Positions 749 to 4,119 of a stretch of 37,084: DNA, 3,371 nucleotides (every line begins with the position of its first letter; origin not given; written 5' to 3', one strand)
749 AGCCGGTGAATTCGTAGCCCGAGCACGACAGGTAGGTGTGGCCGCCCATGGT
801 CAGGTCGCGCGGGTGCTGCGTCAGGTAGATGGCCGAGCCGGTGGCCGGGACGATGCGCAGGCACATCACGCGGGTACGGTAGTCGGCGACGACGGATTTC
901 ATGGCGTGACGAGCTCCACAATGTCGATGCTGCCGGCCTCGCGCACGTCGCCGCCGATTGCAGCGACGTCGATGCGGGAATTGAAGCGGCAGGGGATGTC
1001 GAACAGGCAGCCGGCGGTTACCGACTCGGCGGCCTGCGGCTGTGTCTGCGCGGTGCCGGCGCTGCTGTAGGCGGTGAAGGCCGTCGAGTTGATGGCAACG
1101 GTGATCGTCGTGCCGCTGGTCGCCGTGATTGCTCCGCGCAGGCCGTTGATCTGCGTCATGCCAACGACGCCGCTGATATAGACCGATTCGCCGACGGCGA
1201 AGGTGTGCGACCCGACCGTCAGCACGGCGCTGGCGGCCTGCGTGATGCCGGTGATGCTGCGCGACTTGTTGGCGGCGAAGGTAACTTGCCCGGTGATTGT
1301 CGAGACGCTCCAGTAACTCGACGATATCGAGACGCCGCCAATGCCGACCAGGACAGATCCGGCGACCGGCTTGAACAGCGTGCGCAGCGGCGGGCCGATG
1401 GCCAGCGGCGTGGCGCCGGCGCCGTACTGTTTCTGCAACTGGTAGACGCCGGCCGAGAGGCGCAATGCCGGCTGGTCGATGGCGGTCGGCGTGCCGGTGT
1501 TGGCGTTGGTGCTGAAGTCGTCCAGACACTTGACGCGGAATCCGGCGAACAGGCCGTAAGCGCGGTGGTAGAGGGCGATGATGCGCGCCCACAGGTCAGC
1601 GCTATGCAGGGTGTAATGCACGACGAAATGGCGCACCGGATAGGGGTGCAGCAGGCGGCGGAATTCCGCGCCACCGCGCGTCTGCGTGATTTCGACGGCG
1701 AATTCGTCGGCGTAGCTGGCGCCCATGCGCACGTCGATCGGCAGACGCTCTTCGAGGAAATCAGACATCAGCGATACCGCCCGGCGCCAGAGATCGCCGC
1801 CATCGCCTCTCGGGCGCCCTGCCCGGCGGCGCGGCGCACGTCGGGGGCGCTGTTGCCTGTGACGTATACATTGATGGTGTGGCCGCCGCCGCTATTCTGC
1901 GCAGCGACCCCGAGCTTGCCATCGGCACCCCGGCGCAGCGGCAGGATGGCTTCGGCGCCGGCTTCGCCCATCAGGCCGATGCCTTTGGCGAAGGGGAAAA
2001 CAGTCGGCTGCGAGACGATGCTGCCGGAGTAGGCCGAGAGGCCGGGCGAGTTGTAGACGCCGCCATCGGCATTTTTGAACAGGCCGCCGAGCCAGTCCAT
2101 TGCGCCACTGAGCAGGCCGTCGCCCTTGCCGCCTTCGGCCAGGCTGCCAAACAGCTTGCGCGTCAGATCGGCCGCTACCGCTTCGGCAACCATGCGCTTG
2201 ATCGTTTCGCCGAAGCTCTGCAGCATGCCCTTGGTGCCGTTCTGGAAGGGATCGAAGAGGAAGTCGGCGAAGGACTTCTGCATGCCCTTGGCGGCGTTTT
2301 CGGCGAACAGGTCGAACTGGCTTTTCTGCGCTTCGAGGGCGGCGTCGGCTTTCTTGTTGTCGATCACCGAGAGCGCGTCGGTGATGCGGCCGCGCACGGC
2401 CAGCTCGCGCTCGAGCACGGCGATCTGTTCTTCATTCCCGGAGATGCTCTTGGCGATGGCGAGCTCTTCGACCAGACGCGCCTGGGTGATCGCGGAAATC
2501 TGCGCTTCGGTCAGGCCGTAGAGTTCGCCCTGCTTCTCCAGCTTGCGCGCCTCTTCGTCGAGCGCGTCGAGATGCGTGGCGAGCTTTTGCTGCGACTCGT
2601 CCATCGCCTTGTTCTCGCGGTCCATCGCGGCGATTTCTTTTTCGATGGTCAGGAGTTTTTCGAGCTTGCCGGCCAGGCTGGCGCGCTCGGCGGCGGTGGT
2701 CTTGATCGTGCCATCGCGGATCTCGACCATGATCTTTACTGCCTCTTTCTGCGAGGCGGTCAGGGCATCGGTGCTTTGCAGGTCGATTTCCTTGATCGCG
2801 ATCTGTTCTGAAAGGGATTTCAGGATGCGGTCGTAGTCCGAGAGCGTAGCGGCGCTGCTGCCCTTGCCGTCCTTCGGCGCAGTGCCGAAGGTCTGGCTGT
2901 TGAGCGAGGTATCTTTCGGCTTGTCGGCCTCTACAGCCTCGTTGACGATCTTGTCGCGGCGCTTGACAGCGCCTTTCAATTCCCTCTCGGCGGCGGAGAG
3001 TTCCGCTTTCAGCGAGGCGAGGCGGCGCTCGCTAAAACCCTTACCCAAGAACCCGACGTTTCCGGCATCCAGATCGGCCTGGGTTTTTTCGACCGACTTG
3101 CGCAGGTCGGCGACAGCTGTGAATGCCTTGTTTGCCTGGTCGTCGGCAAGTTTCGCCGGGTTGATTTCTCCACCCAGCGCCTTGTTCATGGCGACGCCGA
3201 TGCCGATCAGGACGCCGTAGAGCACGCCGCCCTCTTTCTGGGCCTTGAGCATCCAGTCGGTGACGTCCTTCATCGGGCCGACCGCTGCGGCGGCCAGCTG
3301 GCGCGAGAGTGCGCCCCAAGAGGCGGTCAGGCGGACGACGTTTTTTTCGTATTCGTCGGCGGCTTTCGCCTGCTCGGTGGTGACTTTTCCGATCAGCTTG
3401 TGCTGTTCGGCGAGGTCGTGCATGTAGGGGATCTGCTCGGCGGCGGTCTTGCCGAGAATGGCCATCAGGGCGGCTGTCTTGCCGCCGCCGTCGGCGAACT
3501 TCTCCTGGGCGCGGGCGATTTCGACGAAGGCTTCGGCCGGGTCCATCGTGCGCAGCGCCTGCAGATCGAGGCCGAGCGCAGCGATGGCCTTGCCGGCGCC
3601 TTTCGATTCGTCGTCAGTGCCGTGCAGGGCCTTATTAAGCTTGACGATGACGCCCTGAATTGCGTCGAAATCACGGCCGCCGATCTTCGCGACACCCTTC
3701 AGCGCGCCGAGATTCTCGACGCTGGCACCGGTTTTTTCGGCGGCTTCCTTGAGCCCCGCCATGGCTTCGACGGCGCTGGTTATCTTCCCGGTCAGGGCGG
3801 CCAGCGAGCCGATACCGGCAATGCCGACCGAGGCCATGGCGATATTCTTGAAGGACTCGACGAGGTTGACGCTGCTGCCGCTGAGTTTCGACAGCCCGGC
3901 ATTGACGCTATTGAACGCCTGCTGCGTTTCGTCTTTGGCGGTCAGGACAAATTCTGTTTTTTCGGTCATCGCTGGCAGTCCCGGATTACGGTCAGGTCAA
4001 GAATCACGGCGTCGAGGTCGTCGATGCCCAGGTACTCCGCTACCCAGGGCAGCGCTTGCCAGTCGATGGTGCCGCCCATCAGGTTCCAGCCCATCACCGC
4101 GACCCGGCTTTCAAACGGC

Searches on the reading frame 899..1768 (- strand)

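Call 14: search_protein_families(library=phrogs, proteins=[window:899-1768:-], max_evalue=0.00001)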
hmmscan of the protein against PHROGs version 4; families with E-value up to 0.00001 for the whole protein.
window:899-1768:- (289 aa): 1 family
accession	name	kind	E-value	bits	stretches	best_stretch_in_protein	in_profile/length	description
phrog_2913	-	other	3.5e-22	80.3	1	1-166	101-252/306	glycoside hydrolase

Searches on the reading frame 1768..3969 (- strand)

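Call 14: search_protein_families(library=phrogs, proteins=[window:1768-3969:-], max_evalue=0.00001)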
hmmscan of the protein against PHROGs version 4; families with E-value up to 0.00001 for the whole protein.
window:1768-3969:- (733 aa): 11 families
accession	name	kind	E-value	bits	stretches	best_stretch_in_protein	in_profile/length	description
phrog_339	-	tail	2.7e-27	96.5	1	145-727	488-1094/1123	tail length tape measure protein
phrog_1716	-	tail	3.8e-27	96.1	1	324-706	471-885/943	tail length tape measure protein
phrog_24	-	tail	1.6e-20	73.9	1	318-726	596-1029/1151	tail length tape measure protein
phrog_6747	-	tail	1.9e-20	74.5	1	503-696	160-334/390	tail length tape measure protein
phrog_32885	-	tail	5.7e-14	52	1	638-704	854-919/948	tail length tape measure protein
phrog_13338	-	unknown function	6.6e-14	52.1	1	4-559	5-492/903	-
phrog_8462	-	tail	2e-10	41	1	16-268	36-279/672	tail length tape measure protein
phrog_3394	-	unknown function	2.6e-09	36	1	617-694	1717-1800/1862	-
phrog_8125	-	tail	5.3e-09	36.6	1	41-240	68-274/578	tail length tape measure protein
phrog_16384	-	unknown function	3e-08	34.4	1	645-705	342-413/463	-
phrog_9483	-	tail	5.1e-07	29.6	1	16-188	16-187/657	tail length tape measure protein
